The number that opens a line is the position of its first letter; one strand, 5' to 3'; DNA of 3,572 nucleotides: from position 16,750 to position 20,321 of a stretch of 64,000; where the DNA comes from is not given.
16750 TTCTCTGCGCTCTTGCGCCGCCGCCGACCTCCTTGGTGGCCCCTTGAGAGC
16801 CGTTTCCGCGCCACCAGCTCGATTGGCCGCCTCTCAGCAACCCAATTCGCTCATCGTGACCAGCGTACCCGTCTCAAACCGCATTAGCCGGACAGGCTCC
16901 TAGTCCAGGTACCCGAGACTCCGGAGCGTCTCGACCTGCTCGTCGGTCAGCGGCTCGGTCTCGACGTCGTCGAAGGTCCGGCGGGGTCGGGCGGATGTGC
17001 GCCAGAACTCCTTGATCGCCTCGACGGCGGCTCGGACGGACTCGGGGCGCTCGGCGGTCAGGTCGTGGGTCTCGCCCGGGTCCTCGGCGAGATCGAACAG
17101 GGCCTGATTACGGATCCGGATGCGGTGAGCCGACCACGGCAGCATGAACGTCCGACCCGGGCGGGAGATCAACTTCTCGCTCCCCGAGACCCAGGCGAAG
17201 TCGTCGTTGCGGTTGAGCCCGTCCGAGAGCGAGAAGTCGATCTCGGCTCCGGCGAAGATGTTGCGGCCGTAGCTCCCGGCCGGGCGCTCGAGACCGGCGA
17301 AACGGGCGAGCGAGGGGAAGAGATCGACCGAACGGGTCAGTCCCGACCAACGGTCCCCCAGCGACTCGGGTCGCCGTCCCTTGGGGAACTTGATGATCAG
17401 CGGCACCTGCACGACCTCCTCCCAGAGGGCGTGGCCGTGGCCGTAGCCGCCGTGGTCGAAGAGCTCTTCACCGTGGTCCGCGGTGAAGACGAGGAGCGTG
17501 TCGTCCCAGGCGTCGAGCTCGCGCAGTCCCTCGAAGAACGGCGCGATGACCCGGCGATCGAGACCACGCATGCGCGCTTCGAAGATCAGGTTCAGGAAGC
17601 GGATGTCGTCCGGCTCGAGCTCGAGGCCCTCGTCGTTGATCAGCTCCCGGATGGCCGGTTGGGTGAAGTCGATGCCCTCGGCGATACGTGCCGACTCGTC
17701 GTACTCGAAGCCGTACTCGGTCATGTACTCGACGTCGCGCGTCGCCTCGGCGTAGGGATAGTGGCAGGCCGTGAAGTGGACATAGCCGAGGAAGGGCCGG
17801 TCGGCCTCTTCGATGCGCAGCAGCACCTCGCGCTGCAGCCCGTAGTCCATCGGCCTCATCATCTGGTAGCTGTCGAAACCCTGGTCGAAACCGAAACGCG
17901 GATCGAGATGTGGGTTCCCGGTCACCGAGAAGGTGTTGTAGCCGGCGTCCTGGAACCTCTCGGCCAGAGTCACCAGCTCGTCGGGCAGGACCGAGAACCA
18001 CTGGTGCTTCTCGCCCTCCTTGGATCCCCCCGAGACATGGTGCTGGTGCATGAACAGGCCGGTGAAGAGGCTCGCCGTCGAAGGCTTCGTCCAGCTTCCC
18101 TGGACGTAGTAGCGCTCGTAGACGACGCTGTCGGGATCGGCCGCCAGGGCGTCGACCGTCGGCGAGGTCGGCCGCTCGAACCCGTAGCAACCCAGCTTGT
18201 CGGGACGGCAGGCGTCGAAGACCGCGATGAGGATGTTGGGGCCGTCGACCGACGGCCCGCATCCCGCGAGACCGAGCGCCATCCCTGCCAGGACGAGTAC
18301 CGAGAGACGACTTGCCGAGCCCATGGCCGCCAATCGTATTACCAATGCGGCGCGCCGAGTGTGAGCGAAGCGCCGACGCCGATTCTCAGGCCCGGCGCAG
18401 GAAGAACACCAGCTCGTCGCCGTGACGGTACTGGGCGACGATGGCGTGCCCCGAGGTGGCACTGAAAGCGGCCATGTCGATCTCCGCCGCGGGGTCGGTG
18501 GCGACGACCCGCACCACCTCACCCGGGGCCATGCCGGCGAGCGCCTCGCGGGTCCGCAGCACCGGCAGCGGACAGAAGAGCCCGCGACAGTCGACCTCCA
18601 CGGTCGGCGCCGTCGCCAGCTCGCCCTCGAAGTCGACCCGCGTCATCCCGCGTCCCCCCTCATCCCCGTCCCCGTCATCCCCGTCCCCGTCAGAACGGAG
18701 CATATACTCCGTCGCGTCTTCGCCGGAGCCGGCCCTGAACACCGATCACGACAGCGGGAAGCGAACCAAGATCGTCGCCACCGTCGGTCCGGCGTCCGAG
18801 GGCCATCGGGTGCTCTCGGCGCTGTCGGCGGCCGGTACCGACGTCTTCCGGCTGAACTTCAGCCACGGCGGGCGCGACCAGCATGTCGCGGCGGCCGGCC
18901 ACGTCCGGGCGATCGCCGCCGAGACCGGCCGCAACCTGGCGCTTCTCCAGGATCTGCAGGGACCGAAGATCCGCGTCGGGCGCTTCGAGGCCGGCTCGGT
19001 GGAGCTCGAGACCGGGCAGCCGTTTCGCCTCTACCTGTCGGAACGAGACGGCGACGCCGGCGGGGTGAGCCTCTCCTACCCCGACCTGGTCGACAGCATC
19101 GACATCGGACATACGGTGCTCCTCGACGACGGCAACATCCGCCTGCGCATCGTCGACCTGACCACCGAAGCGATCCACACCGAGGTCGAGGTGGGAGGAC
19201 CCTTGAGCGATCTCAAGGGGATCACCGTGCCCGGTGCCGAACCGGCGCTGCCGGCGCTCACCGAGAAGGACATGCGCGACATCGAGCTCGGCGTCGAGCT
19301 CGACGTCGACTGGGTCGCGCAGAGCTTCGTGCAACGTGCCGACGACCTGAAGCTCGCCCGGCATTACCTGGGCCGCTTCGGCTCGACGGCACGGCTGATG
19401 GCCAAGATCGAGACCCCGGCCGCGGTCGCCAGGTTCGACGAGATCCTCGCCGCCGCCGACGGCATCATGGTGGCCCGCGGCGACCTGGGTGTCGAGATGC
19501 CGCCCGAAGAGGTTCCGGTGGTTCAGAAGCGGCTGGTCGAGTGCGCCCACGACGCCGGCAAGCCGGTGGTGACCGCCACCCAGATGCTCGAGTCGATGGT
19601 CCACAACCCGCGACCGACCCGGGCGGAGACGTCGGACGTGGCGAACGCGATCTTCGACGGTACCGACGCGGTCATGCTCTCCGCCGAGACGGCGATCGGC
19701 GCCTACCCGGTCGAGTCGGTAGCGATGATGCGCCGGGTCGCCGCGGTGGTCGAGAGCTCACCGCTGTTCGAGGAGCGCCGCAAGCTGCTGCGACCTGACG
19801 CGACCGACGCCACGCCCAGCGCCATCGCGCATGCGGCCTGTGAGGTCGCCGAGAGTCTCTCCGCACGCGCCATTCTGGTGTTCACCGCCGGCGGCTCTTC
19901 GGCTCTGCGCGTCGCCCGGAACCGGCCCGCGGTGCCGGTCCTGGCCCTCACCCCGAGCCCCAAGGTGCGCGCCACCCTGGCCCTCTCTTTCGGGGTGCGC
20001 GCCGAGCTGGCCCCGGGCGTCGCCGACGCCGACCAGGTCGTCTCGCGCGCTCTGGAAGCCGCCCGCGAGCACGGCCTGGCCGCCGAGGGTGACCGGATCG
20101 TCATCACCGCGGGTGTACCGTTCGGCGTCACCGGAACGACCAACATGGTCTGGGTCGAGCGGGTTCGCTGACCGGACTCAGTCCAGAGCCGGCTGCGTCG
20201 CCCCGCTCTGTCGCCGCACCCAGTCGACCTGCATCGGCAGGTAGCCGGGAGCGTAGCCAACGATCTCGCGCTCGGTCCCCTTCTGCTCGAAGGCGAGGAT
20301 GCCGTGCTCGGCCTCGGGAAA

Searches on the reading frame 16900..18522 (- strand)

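Call 8: search_protein_families(library=pfam, proteins=[window:16900-18522:-])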
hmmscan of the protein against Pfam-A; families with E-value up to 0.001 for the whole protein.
window:16900-18522:- (540 aa): 2 families
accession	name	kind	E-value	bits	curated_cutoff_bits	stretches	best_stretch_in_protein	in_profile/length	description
PF00884.28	Sulfatase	-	6.9e-35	121.2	25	1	95-410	1-300/301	Sulfatase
PF16347.10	SGSH_C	-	0.00021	21.9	29.3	0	365-421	10-63/154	N-sulphoglucosamine sulphohydrolase, C-terminal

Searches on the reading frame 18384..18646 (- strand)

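Call 52: search_protein_families(library=pfam, proteins=[window:18384-18646:-], max_evalue=1)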
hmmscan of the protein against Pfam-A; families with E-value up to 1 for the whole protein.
window:18384-18646:- (86 aa): 2 families
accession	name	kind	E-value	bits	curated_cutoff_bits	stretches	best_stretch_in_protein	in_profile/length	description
PF01206.22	TusA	-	4.9e-19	68.4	28.6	1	17-85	2-70/70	Sulfurtransferase TusA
PF10006.14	DUF2249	-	0.009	16.3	29.5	1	17-49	1-33/70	Uncharacterized conserved protein (DUF2249)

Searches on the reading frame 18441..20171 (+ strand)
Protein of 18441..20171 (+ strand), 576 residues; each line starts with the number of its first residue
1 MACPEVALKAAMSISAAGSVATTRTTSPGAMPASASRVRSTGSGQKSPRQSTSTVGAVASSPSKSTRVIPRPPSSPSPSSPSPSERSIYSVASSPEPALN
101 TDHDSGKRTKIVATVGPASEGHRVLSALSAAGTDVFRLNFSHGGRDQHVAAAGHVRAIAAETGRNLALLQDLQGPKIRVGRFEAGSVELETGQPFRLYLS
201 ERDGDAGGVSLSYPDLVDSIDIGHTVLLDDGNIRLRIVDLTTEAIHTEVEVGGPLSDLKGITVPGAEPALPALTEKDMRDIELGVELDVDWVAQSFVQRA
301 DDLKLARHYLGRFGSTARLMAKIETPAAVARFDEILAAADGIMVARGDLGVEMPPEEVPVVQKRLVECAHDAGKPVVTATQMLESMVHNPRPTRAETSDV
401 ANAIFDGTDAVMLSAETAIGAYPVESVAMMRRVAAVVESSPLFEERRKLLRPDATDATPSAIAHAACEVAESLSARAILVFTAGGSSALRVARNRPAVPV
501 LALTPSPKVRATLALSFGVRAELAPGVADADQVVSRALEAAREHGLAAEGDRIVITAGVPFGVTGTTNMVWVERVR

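Call 8: search_protein_families(library=pfam, proteins=[window:18441-20171:+])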
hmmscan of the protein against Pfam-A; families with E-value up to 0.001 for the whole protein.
window:18441-20171:+ (576 aa): 2 families
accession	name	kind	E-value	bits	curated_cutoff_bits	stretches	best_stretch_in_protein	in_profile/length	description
PF00224.27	PK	-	3e-114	382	30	1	107-427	2-328/328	Pyruvate kinase, barrel domain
PF02887.21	PK_C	-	4.8e-34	117.3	28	1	461-572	2-113/114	Pyruvate kinase, alpha/beta domain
